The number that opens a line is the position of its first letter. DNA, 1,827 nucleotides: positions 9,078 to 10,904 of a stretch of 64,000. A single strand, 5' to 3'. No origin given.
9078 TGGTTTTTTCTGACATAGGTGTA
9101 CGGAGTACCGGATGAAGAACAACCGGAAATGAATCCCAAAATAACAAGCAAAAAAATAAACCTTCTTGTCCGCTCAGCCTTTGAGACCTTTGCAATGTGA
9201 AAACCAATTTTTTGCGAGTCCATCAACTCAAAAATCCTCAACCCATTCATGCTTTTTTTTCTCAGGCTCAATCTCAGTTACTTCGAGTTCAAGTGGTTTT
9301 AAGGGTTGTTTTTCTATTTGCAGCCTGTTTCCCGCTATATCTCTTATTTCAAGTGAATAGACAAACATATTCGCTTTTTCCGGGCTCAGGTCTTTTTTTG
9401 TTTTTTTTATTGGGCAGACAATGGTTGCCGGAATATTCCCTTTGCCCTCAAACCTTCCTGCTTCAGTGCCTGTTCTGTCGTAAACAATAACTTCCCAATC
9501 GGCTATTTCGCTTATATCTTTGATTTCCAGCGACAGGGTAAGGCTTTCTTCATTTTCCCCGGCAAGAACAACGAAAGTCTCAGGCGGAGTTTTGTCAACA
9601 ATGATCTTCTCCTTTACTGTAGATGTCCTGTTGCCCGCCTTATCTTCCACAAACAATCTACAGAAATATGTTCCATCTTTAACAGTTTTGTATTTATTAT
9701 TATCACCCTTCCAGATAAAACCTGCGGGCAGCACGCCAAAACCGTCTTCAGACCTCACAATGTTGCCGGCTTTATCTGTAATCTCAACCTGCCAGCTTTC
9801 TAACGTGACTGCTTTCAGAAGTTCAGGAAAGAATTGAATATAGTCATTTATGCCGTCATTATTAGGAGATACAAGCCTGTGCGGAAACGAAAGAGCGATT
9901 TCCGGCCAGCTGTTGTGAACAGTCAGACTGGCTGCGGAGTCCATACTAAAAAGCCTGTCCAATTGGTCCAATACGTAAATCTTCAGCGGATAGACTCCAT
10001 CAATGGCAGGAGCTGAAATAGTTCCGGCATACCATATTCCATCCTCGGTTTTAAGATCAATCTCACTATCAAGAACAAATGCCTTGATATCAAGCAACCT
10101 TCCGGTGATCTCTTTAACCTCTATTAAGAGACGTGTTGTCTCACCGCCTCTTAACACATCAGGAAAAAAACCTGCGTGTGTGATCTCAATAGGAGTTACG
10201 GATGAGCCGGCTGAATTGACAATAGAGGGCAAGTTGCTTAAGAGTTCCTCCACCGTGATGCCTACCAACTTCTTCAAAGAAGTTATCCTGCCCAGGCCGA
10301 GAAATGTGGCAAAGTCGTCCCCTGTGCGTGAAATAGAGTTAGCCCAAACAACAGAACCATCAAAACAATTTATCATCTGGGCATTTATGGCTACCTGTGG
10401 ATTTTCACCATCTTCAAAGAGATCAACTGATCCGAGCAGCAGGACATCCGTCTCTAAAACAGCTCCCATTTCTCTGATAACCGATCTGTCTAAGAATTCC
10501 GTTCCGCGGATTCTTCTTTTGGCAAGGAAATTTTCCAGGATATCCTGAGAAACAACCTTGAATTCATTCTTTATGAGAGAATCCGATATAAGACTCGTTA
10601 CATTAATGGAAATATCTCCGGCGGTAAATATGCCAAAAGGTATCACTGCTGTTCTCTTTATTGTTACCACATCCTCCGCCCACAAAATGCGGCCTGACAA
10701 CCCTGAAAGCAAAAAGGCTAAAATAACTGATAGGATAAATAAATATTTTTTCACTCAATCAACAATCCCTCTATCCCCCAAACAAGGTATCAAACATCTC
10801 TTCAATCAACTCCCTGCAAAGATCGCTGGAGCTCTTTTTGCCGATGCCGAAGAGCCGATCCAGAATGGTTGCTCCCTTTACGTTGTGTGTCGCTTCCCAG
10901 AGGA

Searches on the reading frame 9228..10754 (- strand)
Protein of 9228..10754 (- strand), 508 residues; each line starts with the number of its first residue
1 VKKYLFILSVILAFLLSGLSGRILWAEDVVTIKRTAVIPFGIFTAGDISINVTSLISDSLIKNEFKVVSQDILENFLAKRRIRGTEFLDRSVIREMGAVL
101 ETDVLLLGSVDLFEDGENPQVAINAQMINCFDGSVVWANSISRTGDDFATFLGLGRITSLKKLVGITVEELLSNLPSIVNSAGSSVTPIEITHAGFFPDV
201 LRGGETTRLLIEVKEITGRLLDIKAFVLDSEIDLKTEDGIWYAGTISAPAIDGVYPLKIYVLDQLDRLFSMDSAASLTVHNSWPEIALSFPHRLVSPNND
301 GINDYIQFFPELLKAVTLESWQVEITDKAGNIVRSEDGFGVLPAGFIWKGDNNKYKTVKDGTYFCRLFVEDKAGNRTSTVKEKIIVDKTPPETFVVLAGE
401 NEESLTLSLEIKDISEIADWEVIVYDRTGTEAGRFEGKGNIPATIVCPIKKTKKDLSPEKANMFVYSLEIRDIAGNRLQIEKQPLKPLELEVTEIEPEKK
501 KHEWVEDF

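Call 3: search_protein_families(library=pfam, proteins=[window:9228-10754:-], max_evalue=1)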
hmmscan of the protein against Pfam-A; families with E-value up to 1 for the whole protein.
window:9228-10754:- (508 aa): 7 families
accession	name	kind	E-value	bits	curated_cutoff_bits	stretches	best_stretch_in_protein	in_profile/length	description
PF13585.12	CHU_C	-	3.1e-09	37.3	27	1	294-371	6-74/86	CHU_C Type IX secretion signal domain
PF12245.14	Big_3_2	-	2.5e-06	28.1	23.3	0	444-484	75-117/122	Bacterial Ig-like domain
PF19077.6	Big_13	-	0.00017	22.5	27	1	356-387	70-101/102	Bacterial Ig-like domain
PF13860.13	FlgD_ig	-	0.00033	21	27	1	319-363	23-69/79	FlgD Ig-like domain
PF13750.12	Big_3_3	-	0.02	15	27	0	354-401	8-56/157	Bacterial Ig-like domain (group 3)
PF21220.3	RecQ-1-like_HTH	-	0.13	12.9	27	0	164-181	24-41/51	RecQ-1-like, helix-turn-helix domain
PF15418.12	DUF4625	-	0.26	12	27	0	357-382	102-127/131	Domain of unknown function (DUF4625)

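Call 4: search_protein_families(library=ncbifam, proteins=[window:9228-10754:-], max_evalue=1)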
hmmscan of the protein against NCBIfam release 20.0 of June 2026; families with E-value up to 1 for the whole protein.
window:9228-10754:- (508 aa): 5 families
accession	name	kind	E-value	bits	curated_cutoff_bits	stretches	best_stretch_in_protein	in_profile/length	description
NF053608.1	Lsa66_OmpA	equivalog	3.2e-07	29.1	700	2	325-386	183-245/581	fibronectin-binding adhesin Lsa66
TIGR04131.1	Bac_Flav_CTERM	domain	0.0029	17.7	35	1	294-372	6-74/85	T9SS type B sorting domain-containing protein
NF005176.1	PRK06655.1-1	equivalog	0.0047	16.9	230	1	317-370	95-150/197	flagellar hook assembly protein FlgD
NF033707.1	T9SS_sortase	equivalog_domain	0.0065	14.1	420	1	320-386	1024-1094/1095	type IX secretion system sortase PorU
NF009452.0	PRK12812.1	equivalog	0.1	11.8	258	1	320-379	153-216/289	flagellar basal body rod modification protein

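Call 90: search_solved_structures(query=window:9228-10754:-, max_evalue=1)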
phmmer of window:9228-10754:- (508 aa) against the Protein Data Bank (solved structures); distinct sequences matched with E-value up to 1: 5.
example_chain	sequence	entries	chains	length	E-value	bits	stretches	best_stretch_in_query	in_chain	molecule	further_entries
8bty_A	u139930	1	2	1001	0.0012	21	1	289-448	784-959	C5a peptidase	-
1xf1_A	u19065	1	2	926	0.0013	21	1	289-413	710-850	C5a peptidase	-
3eif_A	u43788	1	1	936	0.0019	20.4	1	290-413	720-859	C5a peptidase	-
7yzx_A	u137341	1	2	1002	0.0021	20.2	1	289-413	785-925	C5a peptidase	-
7bj3_A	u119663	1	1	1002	0.0022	20.2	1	290-413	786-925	C5a peptidase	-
